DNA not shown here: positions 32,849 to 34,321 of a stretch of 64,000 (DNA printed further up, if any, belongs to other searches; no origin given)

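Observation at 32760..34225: Single AT-rich 390-aa gene with near-consensus sigma-70 promoter, structured 5'UTR and its own terminator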

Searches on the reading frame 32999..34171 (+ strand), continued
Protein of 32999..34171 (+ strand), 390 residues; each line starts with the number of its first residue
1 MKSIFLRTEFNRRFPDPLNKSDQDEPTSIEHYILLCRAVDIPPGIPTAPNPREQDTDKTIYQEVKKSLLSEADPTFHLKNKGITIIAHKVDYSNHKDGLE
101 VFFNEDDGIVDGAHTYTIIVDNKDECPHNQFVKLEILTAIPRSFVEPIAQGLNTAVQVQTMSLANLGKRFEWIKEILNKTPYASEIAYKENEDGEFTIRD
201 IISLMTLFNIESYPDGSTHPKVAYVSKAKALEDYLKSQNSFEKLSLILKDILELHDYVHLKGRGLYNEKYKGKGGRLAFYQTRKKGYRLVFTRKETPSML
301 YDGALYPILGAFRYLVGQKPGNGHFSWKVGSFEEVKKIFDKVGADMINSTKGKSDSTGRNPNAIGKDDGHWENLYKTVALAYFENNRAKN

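Call 23: find_encoding_contigs(protein=P0017, flank=6000, max_places=3)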
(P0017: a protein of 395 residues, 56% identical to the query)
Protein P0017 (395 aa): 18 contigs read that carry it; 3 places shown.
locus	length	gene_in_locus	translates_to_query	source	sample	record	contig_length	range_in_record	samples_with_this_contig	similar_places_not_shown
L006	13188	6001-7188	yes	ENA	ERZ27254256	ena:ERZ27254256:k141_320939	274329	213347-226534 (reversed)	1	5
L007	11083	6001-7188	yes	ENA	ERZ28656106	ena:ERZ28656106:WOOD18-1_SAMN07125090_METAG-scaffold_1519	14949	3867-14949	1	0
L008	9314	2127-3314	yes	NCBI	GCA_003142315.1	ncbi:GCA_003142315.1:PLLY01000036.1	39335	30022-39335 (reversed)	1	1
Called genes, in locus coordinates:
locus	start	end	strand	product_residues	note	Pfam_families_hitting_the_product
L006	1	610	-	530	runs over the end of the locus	PF04715:, PF00425:Chorismate_bind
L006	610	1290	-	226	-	PF01791:DeoC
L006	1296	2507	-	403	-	PF13207:AAA_17 (weak)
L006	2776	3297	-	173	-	-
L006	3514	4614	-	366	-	PF03462:PCRF, PF00472:RF-1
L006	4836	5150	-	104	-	PF01197:Ribosomal_L31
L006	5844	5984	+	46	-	-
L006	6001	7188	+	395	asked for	PF10592:AIPR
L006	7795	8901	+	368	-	PF00712:DNA_pol3_beta, PF02767:DNA_pol3_beta_2, PF02768:DNA_pol3_beta_3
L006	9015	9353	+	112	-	PF05258:DciA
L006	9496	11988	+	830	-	PF02518:HATPase_c, PF00204:DNA_gyraseB, PF01751:Toprim, PF00986:DNA_gyraseB_C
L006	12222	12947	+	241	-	PF13414:TPR_11 (faint), PF07719:TPR_2 (faint), PF13431:TPR_17 (weak)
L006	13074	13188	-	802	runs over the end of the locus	PF13802:Gal_mutarotas_2, PF01055:Glyco_hydro_31_2nd, PF21365:Glyco_hydro_31_3rd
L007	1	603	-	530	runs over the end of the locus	PF04715:, PF00425:Chorismate_bind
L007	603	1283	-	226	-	PF01791:DeoC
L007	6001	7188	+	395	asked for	PF10592:AIPR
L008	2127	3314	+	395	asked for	PF10592:AIPR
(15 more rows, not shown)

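Call 24: predict_structure(alignment_id=A1)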
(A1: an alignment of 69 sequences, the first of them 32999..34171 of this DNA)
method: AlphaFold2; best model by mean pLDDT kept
length: 390 residues; sequences in the alignment: 69
mean_pLDDT: 90.5   pTM: 0.83
mean pLDDT of the five models: 90.5, 90.4, 90.1, 90.0, 89.1
residues with pLDDT >= 90: 275; 70-90: 94; 50-70: 21; < 50: 0
segments of 3 or more residues with pLDDT < 50: none
pLDDT, mean of each block of 10 residues (from residue 1): 93 83 70 94 89 68 86 85 92 89 92 89 92 93 84 72 90 96 94 93 97 79 93 96 98 98 96 87 93 96 97 95 95 98 97 95 94 96 82
secondary structure, 60 per line:
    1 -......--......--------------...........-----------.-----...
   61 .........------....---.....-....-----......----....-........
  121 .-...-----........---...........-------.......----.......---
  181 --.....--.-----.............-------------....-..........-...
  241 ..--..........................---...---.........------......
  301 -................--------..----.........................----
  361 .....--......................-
elements in order: E2-7 E10-15 E30-37 H58-69 H76-79 E83-87 E89-92 E98-103 E108-111 H113-121 E131-138 H142-152 H160-166 H171-177 H198-208 H222-225 H227-236 H238-242 H245-270 E280-288 E295-300 H302-315 H332-356 H361-365 H368-389

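Call 25: find_encoding_contigs(protein=P0038, flank=6000, max_places=1)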
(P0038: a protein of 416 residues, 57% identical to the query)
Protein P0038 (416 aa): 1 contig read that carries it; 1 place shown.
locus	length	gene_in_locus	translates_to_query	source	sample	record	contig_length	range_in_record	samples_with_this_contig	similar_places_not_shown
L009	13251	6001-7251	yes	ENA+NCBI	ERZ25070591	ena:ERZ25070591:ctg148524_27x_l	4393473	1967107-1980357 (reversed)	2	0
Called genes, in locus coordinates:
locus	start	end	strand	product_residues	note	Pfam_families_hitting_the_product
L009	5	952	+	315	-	PF12730:ABC2_membrane_4 (weak)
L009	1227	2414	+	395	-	PF00083:Sugar_tr, PF07690:MFS_1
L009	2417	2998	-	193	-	PF12804:NTP_transf_3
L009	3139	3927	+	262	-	PF06500:FrsA-like (weak), PF02129:Peptidase_S15 (weak), PF01738:DLH, PF00326:Peptidase_S9 (faint)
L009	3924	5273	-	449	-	PF01266:DAO, PF01593:Amino_oxidase, PF01946:Thi4, PF13450:NAD_binding_8, PF13454:NAD_binding_9 (faint)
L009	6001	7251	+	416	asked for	PF10592:AIPR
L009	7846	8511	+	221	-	PF02190:LON_substr_bdg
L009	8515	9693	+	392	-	PF01142:TruD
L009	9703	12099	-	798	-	PF07090:GATase1_like (weak), PF00092:VWA, PF13519:VWA_2, PF13768:VWA_3 (faint)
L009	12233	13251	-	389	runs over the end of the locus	PF21088:MS_channel_1st (weak), PF00924:MS_channel_2nd, PF21082:MS_channel_3rd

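Call 26: find_encoding_contigs(protein=P0014, flank=6000, max_places=1)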
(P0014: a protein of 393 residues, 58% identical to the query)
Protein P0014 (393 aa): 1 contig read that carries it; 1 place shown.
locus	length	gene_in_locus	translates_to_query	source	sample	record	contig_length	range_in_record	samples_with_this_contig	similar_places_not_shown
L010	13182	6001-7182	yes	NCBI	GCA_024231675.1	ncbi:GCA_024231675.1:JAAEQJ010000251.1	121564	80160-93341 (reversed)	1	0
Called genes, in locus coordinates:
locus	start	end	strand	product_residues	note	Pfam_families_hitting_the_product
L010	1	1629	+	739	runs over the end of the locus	PF00754:F5_F8_type_C (weak), PF22633:F5_F8_type_C_2 (faint)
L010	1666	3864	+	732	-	PF00754:F5_F8_type_C (weak)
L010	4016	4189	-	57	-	-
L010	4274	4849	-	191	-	-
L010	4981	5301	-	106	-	-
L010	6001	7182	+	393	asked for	PF10592:AIPR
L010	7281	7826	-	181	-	-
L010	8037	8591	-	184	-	PF01467:CTP_transf_like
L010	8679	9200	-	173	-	-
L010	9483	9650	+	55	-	-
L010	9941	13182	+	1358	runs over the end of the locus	PF04542:Sigma70_r2, PF08281:Sigma70_r4_2, PF00775:Dioxygenase_C (faint), PF13715:CarbopepD_reg_2 (faint), PF14686:fn3_3 (faint), PF17210:SdrD_B (faint), PF17802:SpaA (faint), PF13620:CarboxypepD_reg, +4 more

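Call 27: find_encoding_contigs(protein=P0098, flank=6000, max_places=1)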
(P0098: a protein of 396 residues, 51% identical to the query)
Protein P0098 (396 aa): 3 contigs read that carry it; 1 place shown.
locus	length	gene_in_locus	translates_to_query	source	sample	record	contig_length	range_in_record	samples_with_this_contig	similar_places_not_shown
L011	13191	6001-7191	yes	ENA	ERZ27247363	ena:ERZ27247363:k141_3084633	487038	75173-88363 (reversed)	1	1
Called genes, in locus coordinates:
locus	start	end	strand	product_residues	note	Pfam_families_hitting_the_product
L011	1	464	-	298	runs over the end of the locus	-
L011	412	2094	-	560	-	PF06068:TIP49 (weak), PF00004:AAA, PF17862:AAA_lid_3, PF01434:Peptidase_M41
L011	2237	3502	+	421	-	PF03952:Enolase_N, PF00113:Enolase_C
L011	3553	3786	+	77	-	PF04977:DivIC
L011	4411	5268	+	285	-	PF00800:PDT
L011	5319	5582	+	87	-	-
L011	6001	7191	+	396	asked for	PF10592:AIPR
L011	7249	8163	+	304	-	PF08808:RES (faint)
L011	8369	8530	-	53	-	-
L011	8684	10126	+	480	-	PF00672:HAMP (weak), PF13185:GAF_2, PF01590:GAF, PF13492:GAF_3, PF13487:HD_5, PF01966:HD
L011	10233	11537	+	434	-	PF00206:Lyase_1, PF10397:ADSL_C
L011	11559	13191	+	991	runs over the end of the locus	PF02700:PurS, PF18072:FGAR-AT_linker, PF00586:AIRS, PF02769:AIRS_C, PF00586:AIRS, PF02769:AIRS_C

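Call 33: find_related_loci(query=A1, collection=genome_contigs, flank=5000)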
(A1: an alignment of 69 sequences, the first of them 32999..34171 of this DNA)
Query A1 (390 aa) in genome_contigs; peptide patterns used: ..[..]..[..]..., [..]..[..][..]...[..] (x = any residue, [..] = any of these).
101 stretches matched a pattern; 93 encode a relative of the query (tblastn E <= 1e-3); the best 80 are kept; 80 distinct loci.
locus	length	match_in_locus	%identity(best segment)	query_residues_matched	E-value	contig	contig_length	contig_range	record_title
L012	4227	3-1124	63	12-384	1e-165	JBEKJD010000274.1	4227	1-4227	MAG: Dissulfurispiraceae bacterium isolate SPRUCE 315 SPRUCE_315_274, whole genome shotgun sequence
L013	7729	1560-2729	58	1-384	1e-150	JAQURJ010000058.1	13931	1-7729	MAG: Phycisphaerae bacterium isolate STD1_70 NODE_11221_length_13931_cov_3.595987_Sandtown_D1, whole genome shotgun sequ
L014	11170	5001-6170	56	1-384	3e-149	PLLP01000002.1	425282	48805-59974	MAG: Phycisphaerales bacterium isolate fen_1361 73.20120800_E3X.29_contig_3237, whole genome shotgun sequence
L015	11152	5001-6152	57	2-384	6e-148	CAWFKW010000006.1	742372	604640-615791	MAG: uncultured Ignavibacteria bacterium isolate MFD06435.bin.1.139 genome assembly, contig: contig_57626, whole genome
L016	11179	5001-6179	59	2-388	1e-147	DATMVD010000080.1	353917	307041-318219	MAG TPA_asm: Pyrinomonadaceae bacterium isolate SMAG_U13059 k141_123666, whole genome shotgun sequence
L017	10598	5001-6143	58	1-384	4e-147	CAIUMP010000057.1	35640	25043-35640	MAG: uncultured Ignavibacteriae bacterium isolate Ki2-D3_bin-1418 genome assembly, contig: bin-1418:57/62, whole genome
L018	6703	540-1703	56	1-384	7e-144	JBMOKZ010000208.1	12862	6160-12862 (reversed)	MAG: Candidatus Zixiibacteriota bacterium isolate Betzabe_MAG011 MAG011_208, whole genome shotgun sequence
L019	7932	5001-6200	55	1-390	1e-140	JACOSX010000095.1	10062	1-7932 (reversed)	MAG: Ignavibacteria bacterium isolate NC_groundwater_29_Pr7_B-0.1um_49_11 FFV18_Bp1_scaffold_419076, whole genome shotgu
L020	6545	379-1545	57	1-384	2e-136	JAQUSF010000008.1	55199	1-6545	MAG: Candidatus Zixiibacteriota bacterium isolate STD1_90 NODE_1110_length_55199_cov_3.618027_Sandtown_D1, whole genome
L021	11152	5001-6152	57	1-380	1e-134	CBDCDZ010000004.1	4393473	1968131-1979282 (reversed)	MAG: Trueperaceae bacterium isolate 07c7ba7f-aa85-48a8-9ef1-ab671b4b3d71 genome assembly, contig: contig_4, whole genome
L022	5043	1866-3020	52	2-383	8e-134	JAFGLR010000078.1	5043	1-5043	MAG: Dehalococcoidales bacterium isolate Zod_Metabat.409 k87_4072906, whole genome shotgun sequence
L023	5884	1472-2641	52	1-383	3e-131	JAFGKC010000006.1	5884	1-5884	MAG: Syntrophaceae bacterium isolate Zod_Metabat.309 k87_408073, whole genome shotgun sequence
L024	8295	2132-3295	51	1-384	2e-130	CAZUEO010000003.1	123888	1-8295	MAG TPA_asm: uncultured Planctomycetaceae bacterium isolate binchicken_co100_410 genome assembly, contig: NODE_119_lengt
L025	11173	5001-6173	51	1-387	3e-130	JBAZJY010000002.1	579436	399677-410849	MAG: Candidatus Omnitrophota bacterium isolate SO_2017_LW4_130 scaffold_41_c1_LW137-91_2017, whole genome shotgun sequen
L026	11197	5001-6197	51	1-386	2e-129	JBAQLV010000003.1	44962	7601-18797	MAG: Thermodesulfovibrionales bacterium isolate MFD12052_ilm_asm_bin15 k127_21949, whole genome shotgun sequence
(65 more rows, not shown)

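Call 41: find_related_loci(query=A1, collection=viral_contigs, flank=5000)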
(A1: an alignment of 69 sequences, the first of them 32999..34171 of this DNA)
Query A1 (390 aa) in viral_contigs; peptide patterns used: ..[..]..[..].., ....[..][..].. (x = any residue, [..] = any of these).
57 stretches matched a pattern; 7 encode a relative of the query (tblastn E <= 1e-3); 7 distinct loci.
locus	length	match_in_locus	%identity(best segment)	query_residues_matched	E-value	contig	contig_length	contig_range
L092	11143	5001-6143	37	1-385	2e-83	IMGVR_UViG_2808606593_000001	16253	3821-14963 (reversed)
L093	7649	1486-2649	35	1-377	2e-66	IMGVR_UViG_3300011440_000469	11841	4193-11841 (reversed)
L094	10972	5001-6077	35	37-380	3e-60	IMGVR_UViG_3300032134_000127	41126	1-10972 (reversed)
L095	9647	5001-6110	35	26-380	3e-59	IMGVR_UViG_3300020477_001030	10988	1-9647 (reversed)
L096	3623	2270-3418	30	6-380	3e-48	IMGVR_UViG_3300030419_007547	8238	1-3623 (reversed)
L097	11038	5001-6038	27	45-380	4e-24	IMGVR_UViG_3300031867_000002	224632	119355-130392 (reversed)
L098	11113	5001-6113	26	41-387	2e-27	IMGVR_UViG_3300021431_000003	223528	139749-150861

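Call 72: search_protein_families(library=phrogs, proteins=[window:32999-34171:+], max_evalue=0.01)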
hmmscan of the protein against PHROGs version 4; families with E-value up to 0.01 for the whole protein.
window:32999-34171:+ (390 aa): 0 families

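Call 73: fold_search(model_id=the predicted structure, library=pdb)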
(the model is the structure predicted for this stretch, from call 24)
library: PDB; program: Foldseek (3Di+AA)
matches with E <= 10: 145; with E <= 0.001: 0
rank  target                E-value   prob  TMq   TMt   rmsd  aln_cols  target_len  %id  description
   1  3k9f_A                4.0e-01  0.03  0.08  0.07  24.4       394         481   10  Detailed structural insight into the quinolone-DNA cleavage complex of type IIA topoisomerases (released 2009-10-27)
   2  9a68_A                4.5e-01  0.03  0.08  0.05  23.4       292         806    9  Integrative model of PARC-PARE by crosslinking MS and deep learning (released 2024-09-18)
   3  9i6h_E                5.2e-01  0.09  0.11  0.14  16.4       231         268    8  Room temperature structure of KR2 rhodopsin in pentameric form at 95% relative humidity (released 2025-07-16)
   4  6rf0_C                6.7e-01  0.08  0.12  0.15  15.5       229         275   10  Crystal structure of the light-driven sodium pump KR2 in the pentameric "dry" form (released 2019-04-24)
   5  6jiv_C                9.0e-01  0.06  0.15  0.12  20.3       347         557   11  SspE crystal structure (released 2020-03-25)
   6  6rex_A                9.5e-01  0.08  0.13  0.16  15.6       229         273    7  Crystal structure of the light-driven sodium pump KR2 in the pentameric form, pH 6.0 (released 2019-04-24)
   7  4i3h_A                9.5e-01  0.02  0.07  0.04  23.9       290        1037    9  A three-gate structure of topoisomerase IV from Streptococcus pneumoniae (released 2013-08-28)
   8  6jiv_A                1.0e+00  0.07  0.15  0.12  17.8       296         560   11  SspE crystal structure (released 2020-03-25)
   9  8fqc_U1               1.0e+00  0.04  0.13  0.13  22.2       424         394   10  Structure of baseplate with receptor binding complex of Agrobacterium phage Milano (released 2024-01-31)
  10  4xtn_D                1.2e+00  0.06  0.11  0.14  16.1       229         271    8  Crystal structure of the light-driven sodium pump KR2 in the pentameric red form, pH 4.9 (released 2015-04-01)
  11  4xtn_C                1.3e+00  0.06  0.11  0.15  16.3       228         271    8  Crystal structure of the light-driven sodium pump KR2 in the pentameric red form, pH 4.9 (released 2015-04-01)
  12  6rf3_A                1.3e+00  0.06  0.13  0.16  15.6       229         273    8  Crystal structure of the potassium-pumping G263F mutant of the light-driven sodium pump KR2 in the pentameric form, pH (released 2019-04-24)
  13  9q7w_A                1.4e+00  0.02  0.07  0.09  18.2       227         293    7  One of a series of engineered variants of I-OnuI meganuclease targeting altered DNA target sequence (released 2025-09-10)
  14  4xtn_B                1.5e+00  0.06  0.13  0.16  15.6       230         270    8  Crystal structure of the light-driven sodium pump KR2 in the pentameric red form, pH 4.9 (released 2015-04-01)
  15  9l4l_A                2.0e+00  0.03  0.11  0.06  16.6       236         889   11  Structure of human SCMCcore complex contain NLRP2 (released 2025-10-01)
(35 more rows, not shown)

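Call 89: search_protein_representatives(alignment_id=A1)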
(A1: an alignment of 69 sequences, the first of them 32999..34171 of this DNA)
Query: 69 sequences, 389 profile positions. Proteins with E-value up to 0.001 (for the whole library): 1636; up to 1e-10: 1076; up to 1e-30: 538. The best 150 are listed.
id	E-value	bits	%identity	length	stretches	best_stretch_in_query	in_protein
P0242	6.7e-164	561.9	-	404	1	4-387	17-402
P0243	1.0e-143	495.5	-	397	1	1-387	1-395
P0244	2.8e-133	461.1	-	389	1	3-386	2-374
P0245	7.2e-126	436.7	-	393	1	24-385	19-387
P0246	5.0e-120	417.5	-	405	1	3-380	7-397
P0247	1.7e-112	392.7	-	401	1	1-383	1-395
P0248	1.3e-109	383.2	-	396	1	3-381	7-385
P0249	6.4e-109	380.9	-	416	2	122-385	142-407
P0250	4.7e-108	378.1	-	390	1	1-385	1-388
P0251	6.5e-107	374.3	-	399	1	10-385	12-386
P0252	9.2e-107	373.8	-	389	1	1-380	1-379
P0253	1.1e-106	373.6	-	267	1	133-385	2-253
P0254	1.5e-104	366.6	-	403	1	3-380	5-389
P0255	3.0e-104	365.6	-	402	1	5-387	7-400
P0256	9.3e-104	363.9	-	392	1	2-385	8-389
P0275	1.1e-90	320.9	-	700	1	21-378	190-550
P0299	3.7e-80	286.2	-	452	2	86-386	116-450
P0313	2.7e-76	273.5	-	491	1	30-382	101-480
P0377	3.5e-61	223.8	-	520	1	31-377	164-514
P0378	6.4e-61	222.9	-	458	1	28-386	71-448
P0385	1.4e-59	218.5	-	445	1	28-383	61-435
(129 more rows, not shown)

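Call 90: search_protein_families(library=pfam, proteins=[P0275, P0313, P0377, P0378, P0385, P0299], max_evalue=0.01)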
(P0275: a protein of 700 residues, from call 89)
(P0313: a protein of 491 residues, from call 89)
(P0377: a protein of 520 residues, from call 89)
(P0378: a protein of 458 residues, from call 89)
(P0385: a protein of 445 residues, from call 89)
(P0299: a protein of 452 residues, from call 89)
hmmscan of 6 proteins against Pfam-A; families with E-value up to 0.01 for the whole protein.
P0275 (700 aa): 2 families
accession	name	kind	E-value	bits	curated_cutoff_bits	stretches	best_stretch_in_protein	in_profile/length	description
PF10592.14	AIPR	-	4.2e-23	82.9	25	1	218-533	3-302/308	AIPR protein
PF01258.23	zf-dskA_traR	-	8.2e-08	32.6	24.9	1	668-699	1-32/36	Prokaryotic dksA/traR C4-type zinc finger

P0313 (491 aa): 1 family
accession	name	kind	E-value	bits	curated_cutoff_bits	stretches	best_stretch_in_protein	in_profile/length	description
PF10592.14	AIPR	-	6e-14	52.9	25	1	120-433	3-274/308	AIPR protein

P0377 (520 aa): 1 family
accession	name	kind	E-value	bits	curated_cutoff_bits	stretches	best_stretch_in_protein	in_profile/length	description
PF10592.14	AIPR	-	4.5e-22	79.5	25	1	182-467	3-274/308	AIPR protein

P0378 (458 aa): 1 family
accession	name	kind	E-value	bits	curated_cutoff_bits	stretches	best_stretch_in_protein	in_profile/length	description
PF10592.14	AIPR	-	6.1e-15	56.1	25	1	103-397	15-274/308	AIPR protein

P0385 (445 aa): 1 family
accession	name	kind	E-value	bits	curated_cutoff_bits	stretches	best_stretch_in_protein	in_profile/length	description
PF10592.14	AIPR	-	5.9e-34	118.6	25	1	80-410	2-299/308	AIPR protein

P0299 (452 aa): 0 families
